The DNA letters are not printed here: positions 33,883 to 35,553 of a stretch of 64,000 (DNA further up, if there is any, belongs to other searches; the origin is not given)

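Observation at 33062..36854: Module 1: Tat-FeS / NrfD-like / unknown anchored protein / monohaem cytochrome c with no catalytic partner (stripped-down ACIII-like unit)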

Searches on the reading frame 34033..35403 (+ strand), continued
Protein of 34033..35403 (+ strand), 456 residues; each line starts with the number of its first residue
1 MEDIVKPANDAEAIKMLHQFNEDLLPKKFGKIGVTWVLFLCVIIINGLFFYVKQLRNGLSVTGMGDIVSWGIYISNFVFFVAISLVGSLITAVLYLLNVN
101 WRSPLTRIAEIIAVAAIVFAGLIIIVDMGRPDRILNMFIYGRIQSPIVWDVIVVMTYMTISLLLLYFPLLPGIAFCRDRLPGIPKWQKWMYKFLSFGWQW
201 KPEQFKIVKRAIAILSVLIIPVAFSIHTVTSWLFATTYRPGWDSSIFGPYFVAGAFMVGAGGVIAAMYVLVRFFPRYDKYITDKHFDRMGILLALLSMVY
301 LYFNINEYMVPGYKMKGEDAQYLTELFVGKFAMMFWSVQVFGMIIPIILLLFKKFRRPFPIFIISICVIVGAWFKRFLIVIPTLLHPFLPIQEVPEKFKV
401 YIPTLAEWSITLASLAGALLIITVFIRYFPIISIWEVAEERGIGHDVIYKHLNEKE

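Call 33: search_solved_structures(query=window:34033-35403:+, max_evalue=1e-40, show_alignments=4)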
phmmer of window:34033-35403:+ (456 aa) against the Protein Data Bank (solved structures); distinct sequences matched with E-value up to 1e-40: 4.
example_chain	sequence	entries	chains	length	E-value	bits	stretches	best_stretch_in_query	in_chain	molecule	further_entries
6btm_C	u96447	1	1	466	2.3e-53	185.1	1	35-453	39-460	Alternative Complex III subunit C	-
6lod_C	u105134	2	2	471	2.2e-52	181.9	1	47-438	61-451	Polysulphide reductase NrfD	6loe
8k9e_C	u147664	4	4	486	5.3e-49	170.7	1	46-437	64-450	Polysulphide reductase NrfD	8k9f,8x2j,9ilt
6f0k_C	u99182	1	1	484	1.4e-46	162.7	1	23-437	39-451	Polysulphide reductase NrfD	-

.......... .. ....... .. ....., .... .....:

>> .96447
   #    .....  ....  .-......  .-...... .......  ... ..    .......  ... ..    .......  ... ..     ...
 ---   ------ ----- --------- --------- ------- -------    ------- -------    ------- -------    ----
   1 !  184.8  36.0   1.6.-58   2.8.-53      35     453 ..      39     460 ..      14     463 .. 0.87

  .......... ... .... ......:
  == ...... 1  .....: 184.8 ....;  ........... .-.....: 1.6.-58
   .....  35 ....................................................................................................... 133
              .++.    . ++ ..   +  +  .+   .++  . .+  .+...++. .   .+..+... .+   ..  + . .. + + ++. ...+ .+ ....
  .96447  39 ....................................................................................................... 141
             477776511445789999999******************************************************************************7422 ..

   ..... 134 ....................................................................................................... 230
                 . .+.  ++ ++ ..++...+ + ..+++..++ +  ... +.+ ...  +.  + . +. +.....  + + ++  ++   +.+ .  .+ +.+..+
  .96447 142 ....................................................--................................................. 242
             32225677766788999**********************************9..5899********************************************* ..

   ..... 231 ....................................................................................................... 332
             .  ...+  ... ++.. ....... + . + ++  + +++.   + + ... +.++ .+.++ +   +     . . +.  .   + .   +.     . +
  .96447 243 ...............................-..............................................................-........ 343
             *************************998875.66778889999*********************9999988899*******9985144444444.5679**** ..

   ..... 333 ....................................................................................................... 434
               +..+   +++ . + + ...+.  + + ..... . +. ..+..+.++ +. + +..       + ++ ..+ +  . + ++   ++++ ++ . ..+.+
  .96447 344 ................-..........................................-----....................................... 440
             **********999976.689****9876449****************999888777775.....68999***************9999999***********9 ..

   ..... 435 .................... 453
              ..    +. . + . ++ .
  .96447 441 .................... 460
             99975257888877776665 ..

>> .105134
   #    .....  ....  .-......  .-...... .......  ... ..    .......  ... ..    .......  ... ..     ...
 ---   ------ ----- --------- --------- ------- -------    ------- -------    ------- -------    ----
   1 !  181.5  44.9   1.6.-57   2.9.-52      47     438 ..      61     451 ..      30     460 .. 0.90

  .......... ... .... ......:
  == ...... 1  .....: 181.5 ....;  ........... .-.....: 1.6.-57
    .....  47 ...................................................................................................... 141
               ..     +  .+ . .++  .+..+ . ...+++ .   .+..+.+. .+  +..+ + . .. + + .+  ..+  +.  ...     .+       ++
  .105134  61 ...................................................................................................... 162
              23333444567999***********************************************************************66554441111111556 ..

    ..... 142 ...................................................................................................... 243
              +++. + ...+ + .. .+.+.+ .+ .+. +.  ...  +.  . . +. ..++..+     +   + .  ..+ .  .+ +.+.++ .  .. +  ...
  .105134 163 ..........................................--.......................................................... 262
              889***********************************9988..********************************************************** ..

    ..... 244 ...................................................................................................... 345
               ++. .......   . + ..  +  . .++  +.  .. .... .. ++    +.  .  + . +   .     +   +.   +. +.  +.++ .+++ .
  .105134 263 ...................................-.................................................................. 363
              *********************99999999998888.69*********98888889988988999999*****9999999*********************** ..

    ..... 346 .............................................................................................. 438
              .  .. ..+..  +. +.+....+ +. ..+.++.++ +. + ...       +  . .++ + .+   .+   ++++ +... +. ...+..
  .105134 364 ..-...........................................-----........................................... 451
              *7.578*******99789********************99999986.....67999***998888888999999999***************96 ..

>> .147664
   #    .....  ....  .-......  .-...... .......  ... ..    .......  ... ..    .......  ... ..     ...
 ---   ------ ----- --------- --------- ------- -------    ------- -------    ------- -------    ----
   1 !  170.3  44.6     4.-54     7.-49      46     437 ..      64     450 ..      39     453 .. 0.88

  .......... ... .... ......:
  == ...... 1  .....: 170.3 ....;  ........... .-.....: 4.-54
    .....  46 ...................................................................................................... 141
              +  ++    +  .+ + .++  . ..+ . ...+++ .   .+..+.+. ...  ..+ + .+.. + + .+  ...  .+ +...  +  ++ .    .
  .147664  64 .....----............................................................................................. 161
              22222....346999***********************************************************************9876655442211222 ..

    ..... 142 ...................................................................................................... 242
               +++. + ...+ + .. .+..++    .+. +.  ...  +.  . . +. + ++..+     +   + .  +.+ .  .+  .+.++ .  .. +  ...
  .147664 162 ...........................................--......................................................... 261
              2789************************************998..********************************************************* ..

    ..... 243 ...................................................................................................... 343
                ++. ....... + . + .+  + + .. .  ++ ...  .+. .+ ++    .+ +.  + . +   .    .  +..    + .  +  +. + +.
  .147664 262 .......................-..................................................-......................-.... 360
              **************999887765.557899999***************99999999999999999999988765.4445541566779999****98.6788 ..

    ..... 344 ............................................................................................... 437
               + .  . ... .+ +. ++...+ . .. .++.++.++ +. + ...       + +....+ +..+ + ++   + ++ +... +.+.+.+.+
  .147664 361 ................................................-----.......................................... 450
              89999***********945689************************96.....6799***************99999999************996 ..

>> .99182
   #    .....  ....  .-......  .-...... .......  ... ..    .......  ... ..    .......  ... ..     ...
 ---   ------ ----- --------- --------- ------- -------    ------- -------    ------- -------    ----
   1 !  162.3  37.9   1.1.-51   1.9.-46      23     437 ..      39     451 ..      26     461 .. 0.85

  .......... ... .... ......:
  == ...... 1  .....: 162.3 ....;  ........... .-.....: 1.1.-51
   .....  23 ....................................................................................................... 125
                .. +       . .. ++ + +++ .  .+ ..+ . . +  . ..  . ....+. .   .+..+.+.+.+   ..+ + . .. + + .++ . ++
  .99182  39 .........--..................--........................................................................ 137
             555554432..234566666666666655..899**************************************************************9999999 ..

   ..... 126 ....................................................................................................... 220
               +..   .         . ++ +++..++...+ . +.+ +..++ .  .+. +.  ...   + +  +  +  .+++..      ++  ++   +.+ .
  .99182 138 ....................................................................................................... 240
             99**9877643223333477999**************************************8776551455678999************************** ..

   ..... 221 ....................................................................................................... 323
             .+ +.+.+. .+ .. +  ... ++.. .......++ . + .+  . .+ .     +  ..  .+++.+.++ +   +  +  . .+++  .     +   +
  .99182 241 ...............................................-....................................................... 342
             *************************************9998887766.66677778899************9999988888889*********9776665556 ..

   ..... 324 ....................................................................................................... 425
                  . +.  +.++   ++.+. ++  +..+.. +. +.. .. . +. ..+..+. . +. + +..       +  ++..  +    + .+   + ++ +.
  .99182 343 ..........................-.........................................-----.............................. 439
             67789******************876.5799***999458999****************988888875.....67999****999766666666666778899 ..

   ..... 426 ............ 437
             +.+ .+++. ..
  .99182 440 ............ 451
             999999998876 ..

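Call 66: search_protein_families(library=pfam, proteins=[L063:3415-5805:+, L070:2487-5234:-, L073:14087-16573:+, L088:13750-15976:+, L014:13539-15938:+, L024:14320-17619:-, L028:12941-14908:-, L030:3714-7274:-, L037:12454-14544:+, L045:5495-8902:+], max_evalue=0.00001)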
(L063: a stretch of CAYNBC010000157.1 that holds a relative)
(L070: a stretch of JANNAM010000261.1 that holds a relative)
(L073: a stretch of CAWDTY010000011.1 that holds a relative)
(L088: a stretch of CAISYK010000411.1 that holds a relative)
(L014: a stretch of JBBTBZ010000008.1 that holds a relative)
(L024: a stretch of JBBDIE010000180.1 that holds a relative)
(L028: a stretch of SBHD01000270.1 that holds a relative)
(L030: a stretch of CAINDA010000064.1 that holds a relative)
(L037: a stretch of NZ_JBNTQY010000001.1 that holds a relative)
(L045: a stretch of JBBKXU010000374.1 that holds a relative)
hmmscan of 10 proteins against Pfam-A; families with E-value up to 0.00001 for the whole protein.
L063:3415-5805:+ (796 aa): 3 families
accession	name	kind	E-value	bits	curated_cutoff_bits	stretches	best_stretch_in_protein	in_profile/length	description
PF00122.25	E1-E2_ATPase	-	1.9e-40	138.7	28.1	1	308-475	7-176/181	E1-E2 ATPase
PF00702.32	Hydrolase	-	4.1e-20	73.4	26.4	1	497-694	2-187/191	haloacid dehalogenase-like hydrolase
PF12156.14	ATPase-cat_bd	-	1.5e-12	48.5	27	1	5-78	1-83/86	Putative metal-binding domain of cation transport ATPase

L070:2487-5234:- (915 aa): 4 families
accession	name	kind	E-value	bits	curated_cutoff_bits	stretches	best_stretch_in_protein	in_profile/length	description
PF02779.29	Transket_pyr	-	8.6e-49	166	27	1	579-772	2-173/174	Transketolase, pyrimidine binding domain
PF00676.26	E1_dh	-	1e-48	166.3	22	1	192-509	8-297/300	Dehydrogenase E1 component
PF16870.10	OxoGdeHyase_C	-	1.9e-38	132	27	1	780-913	4-151/151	2-oxoglutarate dehydrogenase C-terminal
PF16078.10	2-oxogl_dehyd_N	-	1.6e-08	34.3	27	1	9-42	6-39/41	2-oxoglutarate dehydrogenase N-terminus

L073:14087-16573:+ (828 aa): 3 families
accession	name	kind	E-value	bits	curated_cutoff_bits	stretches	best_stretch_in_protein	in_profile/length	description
PF00122.25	E1-E2_ATPase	-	3.2e-46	157.6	28.1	1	97-278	2-180/181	E1-E2 ATPase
PF00689.26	Cation_ATPase_C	-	1e-31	110.5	27.3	1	653-823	3-175/175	Cation transporting ATPase, C-terminus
PF00702.32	Hydrolase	-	1.2e-19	71.9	26.4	1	297-579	3-191/191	haloacid dehalogenase-like hydrolase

L088:13750-15976:+ (742 aa): 1 family
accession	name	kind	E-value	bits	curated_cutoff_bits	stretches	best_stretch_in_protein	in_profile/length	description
PF00384.28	Molybdopterin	-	1.8e-40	139.5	24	1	91-705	1-267/353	Molybdopterin oxidoreductase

L014:13539-15938:+ (799 aa): 4 families
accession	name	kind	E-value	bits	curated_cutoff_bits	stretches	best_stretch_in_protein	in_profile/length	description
PF02737.24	3HCDH_N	-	4.8e-42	144.4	22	1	7-205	1-180/180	3-hydroxyacyl-CoA dehydrogenase, NAD binding domain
PF00725.27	3HCDH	-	3.1e-16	60.1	22.1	1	208-307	2-96/97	3-hydroxyacyl-CoA dehydrogenase, C-terminal domain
PF00378.25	ECH_1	-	9.1e-15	55.1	27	1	507-676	19-173/251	Enoyl-CoA hydratase/isomerase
PF16113.10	ECH_2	-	6.1e-07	29.7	27.2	1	510-628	17-137/335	Enoyl-CoA hydratase/isomerase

L024:14320-17619:- (1099 aa): 1 family
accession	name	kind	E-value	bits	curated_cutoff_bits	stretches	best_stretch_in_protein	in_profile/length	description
PF07676.18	PD40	-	2.8e-06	27.6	20.9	0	310-331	16-38/38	WD40-like Beta Propeller Repeat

L028:12941-14908:- (655 aa): 3 families
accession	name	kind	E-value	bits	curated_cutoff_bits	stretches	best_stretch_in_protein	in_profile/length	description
PF07676.18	PD40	-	2.7e-30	104.1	20.9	2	286-321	4-37/38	WD40-like Beta Propeller Repeat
PF00691.25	OmpA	-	1.2e-24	87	27.2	1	553-648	1-98/98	OmpA family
PF07719.23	TPR_2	-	6e-06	26.4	27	0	83-109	7-33/34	Tetratricopeptide repeat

L030:3714-7274:- (1186 aa): 4 families
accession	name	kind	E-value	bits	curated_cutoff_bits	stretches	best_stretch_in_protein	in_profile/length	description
PF18911.6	PKD_4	-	1.6e-57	192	27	4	753-833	3-85/85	PKD domain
PF25778.1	DUF7948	-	1.9e-41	142.9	27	1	49-275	1-214/214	Domain of unknown function (DUF7948)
PF00801.26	PKD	-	2.2e-31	108.1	23.5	2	691-746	22-77/80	PKD domain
PF13585.12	CHU_C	-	1.4e-15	57.6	27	1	1099-1183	3-85/86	CHU_C Type IX secretion signal domain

L037:12454-14544:+ (696 aa): 7 families
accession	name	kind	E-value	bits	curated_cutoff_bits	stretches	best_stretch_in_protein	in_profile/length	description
PF00009.33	GTP_EFTU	-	9.8e-61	205.1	26.5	1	8-284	3-188/188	Elongation factor Tu GTP binding domain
PF03764.24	EFG_IV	-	2.5e-42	143.9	24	1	481-600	1-120/121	Elongation factor G, domain IV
PF14492.12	EFG_III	-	1.3e-32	112.1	27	1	406-478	1-73/75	Elongation Factor G, domain III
PF00679.30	EFG_C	-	2.8e-29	101.4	27.9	1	604-688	2-87/89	Elongation factor G C-terminus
PF03144.31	GTP_EFTU_D2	-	6e-15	55.9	30.3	1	326-392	1-72/73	Elongation factor Tu domain 2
PF22042.2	EF-G_D2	-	9.1e-15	55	27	1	311-394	1-83/84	Elongation factor G domain 2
PF16658.11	RF3_C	-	9.8e-08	32.3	40.1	1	415-497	15-97/132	Class II release factor RF3, C-terminal domain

L045:5495-8902:+ (1135 aa): 4 families
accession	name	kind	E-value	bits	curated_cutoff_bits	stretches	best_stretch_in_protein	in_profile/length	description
PF01642.28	MM_CoA_mutase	-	3.6e-118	395.8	22.1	2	764-1127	150-510/512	Methylmalonyl-CoA mutase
PF03308.22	MeaB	-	2.4e-39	135.4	23.1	1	193-411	34-246/273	Methylmalonyl Co-A mutase-associated GTPase MeaB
PF02310.24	B12-binding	-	5.1e-13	49.4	32.1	1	15-118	2-104/121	B12 binding domain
PF02492.25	cobW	-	1.5e-06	28.4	20.7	1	193-358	1-170/180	CobW/HypB/UreG, nucleotide-binding domain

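Call 75: find_encoding_contigs(protein=P0001, flank=3000, max_places=4)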
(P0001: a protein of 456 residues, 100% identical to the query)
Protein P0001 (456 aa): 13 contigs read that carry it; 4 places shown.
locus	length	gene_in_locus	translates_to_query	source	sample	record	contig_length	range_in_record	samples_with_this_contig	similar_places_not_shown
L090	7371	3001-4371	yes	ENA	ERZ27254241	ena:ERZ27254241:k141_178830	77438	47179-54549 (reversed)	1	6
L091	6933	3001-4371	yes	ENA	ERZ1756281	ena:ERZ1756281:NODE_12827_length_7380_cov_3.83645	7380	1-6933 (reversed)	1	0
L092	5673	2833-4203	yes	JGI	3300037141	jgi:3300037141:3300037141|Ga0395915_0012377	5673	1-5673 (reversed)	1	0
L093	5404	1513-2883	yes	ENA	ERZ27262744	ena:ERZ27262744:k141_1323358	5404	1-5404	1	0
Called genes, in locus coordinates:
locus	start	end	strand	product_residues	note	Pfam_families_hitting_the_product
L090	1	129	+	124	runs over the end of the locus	-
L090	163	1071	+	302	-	PF19089:DUF5777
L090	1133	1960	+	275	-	PF18962:Por_Secre_tail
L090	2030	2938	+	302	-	PF13237:Fer4_10 (weak), PF13247:Fer4_11, PF00037:Fer4 (weak), PF12797:Fer4_2 (weak), PF12837:Fer4_6 (weak), PF13237:Fer4_10, PF12838:Fer4_7 (weak), PF13187:Fer4_9 (weak), +1 more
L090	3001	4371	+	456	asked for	PF03916:NrfD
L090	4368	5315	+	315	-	-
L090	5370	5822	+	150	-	PF13442:Cytochrome_CBB3, PF00034:Cytochrom_C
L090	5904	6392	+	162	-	PF01047:MarR (weak), PF12802:MarR_2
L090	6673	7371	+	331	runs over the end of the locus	PF12838:Fer4_7 (weak), PF13187:Fer4_9 (weak), PF13237:Fer4_10 (weak), PF13247:Fer4_11, PF00037:Fer4 (weak), PF12797:Fer4_2 (weak), PF12837:Fer4_6 (weak), PF13237:Fer4_10 (weak), +2 more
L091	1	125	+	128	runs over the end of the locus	-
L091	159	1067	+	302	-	PF19089:DUF5777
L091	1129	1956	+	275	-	PF18962:Por_Secre_tail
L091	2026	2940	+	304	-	PF13237:Fer4_10 (weak), PF13247:Fer4_11, PF00037:Fer4 (weak), PF12797:Fer4_2 (weak), PF12837:Fer4_6 (weak), PF13237:Fer4_10, PF12838:Fer4_7 (weak), PF13247:Fer4_11 (weak), +1 more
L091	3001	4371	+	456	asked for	PF03916:NrfD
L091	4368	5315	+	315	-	-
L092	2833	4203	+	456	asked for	PF03916:NrfD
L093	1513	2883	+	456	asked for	PF03916:NrfD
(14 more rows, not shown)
